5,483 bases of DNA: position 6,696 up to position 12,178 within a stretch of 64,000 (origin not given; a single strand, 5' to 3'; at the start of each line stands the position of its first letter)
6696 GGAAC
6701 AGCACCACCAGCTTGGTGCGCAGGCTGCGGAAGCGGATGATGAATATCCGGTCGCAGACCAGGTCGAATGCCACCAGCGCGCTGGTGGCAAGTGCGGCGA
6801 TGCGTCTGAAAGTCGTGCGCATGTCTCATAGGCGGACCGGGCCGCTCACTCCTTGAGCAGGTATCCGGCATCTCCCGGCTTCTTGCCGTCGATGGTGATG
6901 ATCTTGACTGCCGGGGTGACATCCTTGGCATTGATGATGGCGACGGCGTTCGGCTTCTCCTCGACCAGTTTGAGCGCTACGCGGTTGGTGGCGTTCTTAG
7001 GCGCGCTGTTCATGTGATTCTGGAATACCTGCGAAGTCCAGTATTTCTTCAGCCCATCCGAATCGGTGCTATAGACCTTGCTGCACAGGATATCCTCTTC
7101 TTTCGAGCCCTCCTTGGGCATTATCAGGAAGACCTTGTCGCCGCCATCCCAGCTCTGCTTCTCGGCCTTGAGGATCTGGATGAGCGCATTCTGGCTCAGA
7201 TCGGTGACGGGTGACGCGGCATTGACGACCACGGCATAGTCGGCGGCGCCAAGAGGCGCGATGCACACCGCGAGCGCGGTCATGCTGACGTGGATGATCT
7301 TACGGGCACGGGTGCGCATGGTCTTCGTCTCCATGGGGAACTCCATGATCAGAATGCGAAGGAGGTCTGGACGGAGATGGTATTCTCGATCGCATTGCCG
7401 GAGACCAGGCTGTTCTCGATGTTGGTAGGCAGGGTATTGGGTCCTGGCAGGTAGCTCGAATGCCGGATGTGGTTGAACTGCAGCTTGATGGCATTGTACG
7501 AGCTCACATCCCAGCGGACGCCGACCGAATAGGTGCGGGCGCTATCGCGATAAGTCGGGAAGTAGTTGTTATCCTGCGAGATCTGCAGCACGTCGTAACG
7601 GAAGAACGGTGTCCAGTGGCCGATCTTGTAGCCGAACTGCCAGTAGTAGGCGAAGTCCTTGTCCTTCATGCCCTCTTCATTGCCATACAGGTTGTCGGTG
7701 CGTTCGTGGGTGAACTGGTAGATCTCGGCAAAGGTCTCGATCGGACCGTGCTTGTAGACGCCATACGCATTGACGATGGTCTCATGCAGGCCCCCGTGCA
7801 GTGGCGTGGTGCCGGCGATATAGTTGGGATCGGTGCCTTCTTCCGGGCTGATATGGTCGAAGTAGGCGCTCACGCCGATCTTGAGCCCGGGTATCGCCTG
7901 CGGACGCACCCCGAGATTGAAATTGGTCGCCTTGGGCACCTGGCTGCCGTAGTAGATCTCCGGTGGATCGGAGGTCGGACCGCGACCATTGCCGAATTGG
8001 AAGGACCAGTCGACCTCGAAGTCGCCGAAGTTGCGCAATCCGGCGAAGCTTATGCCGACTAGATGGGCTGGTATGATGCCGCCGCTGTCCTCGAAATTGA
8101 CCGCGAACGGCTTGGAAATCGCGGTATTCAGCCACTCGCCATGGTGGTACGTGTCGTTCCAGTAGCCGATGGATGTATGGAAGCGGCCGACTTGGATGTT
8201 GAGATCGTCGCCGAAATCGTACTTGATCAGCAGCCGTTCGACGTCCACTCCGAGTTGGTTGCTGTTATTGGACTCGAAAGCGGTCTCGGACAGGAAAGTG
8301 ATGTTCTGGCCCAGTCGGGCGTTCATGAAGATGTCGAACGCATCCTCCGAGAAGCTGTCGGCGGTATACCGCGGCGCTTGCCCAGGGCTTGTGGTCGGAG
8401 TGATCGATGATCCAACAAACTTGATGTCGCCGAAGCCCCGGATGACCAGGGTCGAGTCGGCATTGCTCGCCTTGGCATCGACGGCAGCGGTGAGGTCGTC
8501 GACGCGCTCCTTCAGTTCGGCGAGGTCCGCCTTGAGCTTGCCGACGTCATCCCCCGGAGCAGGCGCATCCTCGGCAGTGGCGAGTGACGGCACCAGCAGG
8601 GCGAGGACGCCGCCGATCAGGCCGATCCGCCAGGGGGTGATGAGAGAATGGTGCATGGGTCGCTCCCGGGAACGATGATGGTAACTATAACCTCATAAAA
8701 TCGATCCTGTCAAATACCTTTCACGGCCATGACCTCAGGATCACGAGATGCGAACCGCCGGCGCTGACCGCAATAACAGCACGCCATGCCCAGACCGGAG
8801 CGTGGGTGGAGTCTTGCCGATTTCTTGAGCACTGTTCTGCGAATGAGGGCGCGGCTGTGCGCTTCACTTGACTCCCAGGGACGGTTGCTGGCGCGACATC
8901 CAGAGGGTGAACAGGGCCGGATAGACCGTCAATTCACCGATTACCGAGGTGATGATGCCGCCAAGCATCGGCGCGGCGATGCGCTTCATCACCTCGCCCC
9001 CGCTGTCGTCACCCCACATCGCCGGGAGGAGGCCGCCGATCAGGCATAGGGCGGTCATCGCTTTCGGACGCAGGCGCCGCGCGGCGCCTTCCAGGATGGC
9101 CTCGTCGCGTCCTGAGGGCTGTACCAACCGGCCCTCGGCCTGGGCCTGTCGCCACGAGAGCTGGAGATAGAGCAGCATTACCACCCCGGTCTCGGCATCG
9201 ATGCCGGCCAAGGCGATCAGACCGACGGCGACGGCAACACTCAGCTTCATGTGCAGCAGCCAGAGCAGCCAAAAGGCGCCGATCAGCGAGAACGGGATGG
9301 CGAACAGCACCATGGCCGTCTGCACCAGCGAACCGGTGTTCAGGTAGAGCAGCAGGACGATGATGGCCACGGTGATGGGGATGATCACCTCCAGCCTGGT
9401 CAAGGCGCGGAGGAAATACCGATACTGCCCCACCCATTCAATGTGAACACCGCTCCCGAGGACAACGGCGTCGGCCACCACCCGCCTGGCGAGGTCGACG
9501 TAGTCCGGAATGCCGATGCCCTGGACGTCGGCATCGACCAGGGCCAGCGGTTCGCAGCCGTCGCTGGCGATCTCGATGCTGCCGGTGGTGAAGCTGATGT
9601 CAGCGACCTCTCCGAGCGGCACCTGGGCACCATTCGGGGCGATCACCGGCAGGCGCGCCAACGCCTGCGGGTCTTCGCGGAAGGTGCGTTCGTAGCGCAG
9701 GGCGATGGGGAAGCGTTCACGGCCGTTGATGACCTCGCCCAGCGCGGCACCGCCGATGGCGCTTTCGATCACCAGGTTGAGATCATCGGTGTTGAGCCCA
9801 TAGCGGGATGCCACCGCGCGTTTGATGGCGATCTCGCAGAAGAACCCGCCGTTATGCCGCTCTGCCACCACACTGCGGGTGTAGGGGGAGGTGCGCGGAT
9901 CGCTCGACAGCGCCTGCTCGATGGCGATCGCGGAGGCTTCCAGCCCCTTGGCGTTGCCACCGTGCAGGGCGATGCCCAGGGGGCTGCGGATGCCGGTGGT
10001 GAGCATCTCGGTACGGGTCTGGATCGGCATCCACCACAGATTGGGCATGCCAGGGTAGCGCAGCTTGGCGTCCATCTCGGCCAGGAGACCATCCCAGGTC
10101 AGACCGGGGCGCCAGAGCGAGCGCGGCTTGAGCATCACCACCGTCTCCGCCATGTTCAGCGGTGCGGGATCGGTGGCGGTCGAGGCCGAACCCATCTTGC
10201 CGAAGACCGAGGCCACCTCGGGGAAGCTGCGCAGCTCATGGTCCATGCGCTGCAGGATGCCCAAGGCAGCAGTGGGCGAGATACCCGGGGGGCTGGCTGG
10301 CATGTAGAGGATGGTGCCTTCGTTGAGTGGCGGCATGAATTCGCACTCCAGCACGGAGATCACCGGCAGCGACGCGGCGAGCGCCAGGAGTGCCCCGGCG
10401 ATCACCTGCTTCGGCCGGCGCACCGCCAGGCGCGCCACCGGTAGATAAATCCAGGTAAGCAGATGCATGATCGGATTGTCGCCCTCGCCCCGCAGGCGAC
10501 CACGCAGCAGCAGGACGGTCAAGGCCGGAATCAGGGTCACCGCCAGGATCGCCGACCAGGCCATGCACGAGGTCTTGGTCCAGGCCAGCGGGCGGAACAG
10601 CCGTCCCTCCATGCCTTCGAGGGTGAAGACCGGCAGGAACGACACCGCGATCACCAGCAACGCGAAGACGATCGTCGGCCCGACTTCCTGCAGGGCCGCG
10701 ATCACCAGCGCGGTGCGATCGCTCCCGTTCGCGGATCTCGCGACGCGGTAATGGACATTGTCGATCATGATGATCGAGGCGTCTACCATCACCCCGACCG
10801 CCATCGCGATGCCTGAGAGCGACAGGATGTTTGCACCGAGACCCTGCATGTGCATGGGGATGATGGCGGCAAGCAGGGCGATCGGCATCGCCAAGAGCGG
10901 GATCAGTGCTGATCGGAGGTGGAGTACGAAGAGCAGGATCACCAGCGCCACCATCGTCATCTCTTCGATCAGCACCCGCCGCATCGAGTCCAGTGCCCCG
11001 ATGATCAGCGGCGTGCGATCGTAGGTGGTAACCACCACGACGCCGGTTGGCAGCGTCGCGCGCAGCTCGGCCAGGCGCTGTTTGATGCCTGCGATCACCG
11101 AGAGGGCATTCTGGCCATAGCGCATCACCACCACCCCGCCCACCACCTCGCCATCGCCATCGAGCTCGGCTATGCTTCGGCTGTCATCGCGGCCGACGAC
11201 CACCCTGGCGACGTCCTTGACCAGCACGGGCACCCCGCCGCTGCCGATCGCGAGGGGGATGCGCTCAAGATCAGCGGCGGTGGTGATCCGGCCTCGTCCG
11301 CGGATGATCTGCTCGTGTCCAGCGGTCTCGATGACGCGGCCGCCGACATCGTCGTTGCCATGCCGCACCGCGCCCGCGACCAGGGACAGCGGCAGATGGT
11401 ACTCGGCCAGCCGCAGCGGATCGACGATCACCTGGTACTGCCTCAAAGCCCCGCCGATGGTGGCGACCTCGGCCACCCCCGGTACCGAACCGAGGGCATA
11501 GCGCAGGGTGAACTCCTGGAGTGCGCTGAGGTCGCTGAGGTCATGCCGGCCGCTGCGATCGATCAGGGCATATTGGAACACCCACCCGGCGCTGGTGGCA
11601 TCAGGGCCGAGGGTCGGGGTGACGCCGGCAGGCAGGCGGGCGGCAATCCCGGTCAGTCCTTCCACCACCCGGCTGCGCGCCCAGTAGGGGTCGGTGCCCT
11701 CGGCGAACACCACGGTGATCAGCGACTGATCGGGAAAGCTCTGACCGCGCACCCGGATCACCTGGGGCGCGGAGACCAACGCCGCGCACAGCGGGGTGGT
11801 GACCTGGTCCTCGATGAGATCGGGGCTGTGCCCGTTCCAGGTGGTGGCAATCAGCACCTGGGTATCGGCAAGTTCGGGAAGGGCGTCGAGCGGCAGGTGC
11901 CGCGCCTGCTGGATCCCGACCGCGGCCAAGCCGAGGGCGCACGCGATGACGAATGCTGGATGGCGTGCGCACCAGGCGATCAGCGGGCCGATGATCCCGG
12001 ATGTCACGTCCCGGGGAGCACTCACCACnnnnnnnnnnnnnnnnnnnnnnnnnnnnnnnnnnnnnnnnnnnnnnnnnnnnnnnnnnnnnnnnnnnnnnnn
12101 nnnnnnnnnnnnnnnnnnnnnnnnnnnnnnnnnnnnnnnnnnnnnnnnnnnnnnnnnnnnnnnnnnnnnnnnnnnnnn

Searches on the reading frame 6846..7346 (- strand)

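Call 11: search_protein_families(library=pfam, proteins=[window:6846-7346:-], max_evalue=0.001)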
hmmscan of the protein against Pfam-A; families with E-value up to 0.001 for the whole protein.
window:6846-7346:- (166 aa): 1 family
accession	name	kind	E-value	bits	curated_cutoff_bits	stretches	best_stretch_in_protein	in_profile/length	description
PF12849.12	PBP_like_2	-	0.00084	19.6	27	0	31-141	88-187/267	PBP superfamily domain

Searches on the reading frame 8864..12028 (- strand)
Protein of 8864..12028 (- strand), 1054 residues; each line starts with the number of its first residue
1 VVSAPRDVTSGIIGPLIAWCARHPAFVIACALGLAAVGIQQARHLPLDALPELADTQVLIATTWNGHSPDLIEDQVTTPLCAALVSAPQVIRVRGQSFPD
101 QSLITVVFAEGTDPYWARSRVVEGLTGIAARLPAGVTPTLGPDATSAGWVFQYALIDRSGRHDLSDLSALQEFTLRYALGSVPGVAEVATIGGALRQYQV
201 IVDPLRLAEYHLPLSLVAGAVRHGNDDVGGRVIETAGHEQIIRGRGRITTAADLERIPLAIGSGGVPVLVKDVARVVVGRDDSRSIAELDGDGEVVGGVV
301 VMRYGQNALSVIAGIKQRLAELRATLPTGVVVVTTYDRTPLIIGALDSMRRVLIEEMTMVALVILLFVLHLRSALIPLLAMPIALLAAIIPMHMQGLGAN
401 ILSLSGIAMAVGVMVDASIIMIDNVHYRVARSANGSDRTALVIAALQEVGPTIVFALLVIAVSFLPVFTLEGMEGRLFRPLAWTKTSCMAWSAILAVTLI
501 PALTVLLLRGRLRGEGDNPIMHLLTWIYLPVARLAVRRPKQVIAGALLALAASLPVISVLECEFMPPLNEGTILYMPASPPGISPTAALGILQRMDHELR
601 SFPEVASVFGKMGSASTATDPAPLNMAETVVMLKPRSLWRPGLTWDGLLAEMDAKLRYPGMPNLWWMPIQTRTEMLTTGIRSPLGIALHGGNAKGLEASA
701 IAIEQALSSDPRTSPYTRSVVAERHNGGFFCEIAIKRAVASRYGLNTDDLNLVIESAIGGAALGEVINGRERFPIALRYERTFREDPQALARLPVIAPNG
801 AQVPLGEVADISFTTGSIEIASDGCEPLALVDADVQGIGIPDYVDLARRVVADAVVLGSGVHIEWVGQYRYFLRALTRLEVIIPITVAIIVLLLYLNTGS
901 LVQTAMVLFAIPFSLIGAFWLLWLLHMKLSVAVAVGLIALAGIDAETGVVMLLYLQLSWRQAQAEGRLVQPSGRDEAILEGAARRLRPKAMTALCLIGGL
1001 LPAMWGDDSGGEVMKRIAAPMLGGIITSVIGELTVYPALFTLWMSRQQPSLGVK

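Call 11: search_protein_families(library=pfam, proteins=[window:8864-12028:-], max_evalue=0.001)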
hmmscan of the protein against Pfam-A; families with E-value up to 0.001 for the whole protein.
window:8864-12028:- (1054 aa): 2 families
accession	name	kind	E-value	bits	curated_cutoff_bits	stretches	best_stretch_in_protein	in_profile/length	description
PF00873.25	ACR_tran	-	8.4e-202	673.1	28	1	21-1042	6-1019/1021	AcrB/AcrD/AcrF family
PF03176.21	MMPL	-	5.9e-05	22.6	20.5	1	357-540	150-331/333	MMPL family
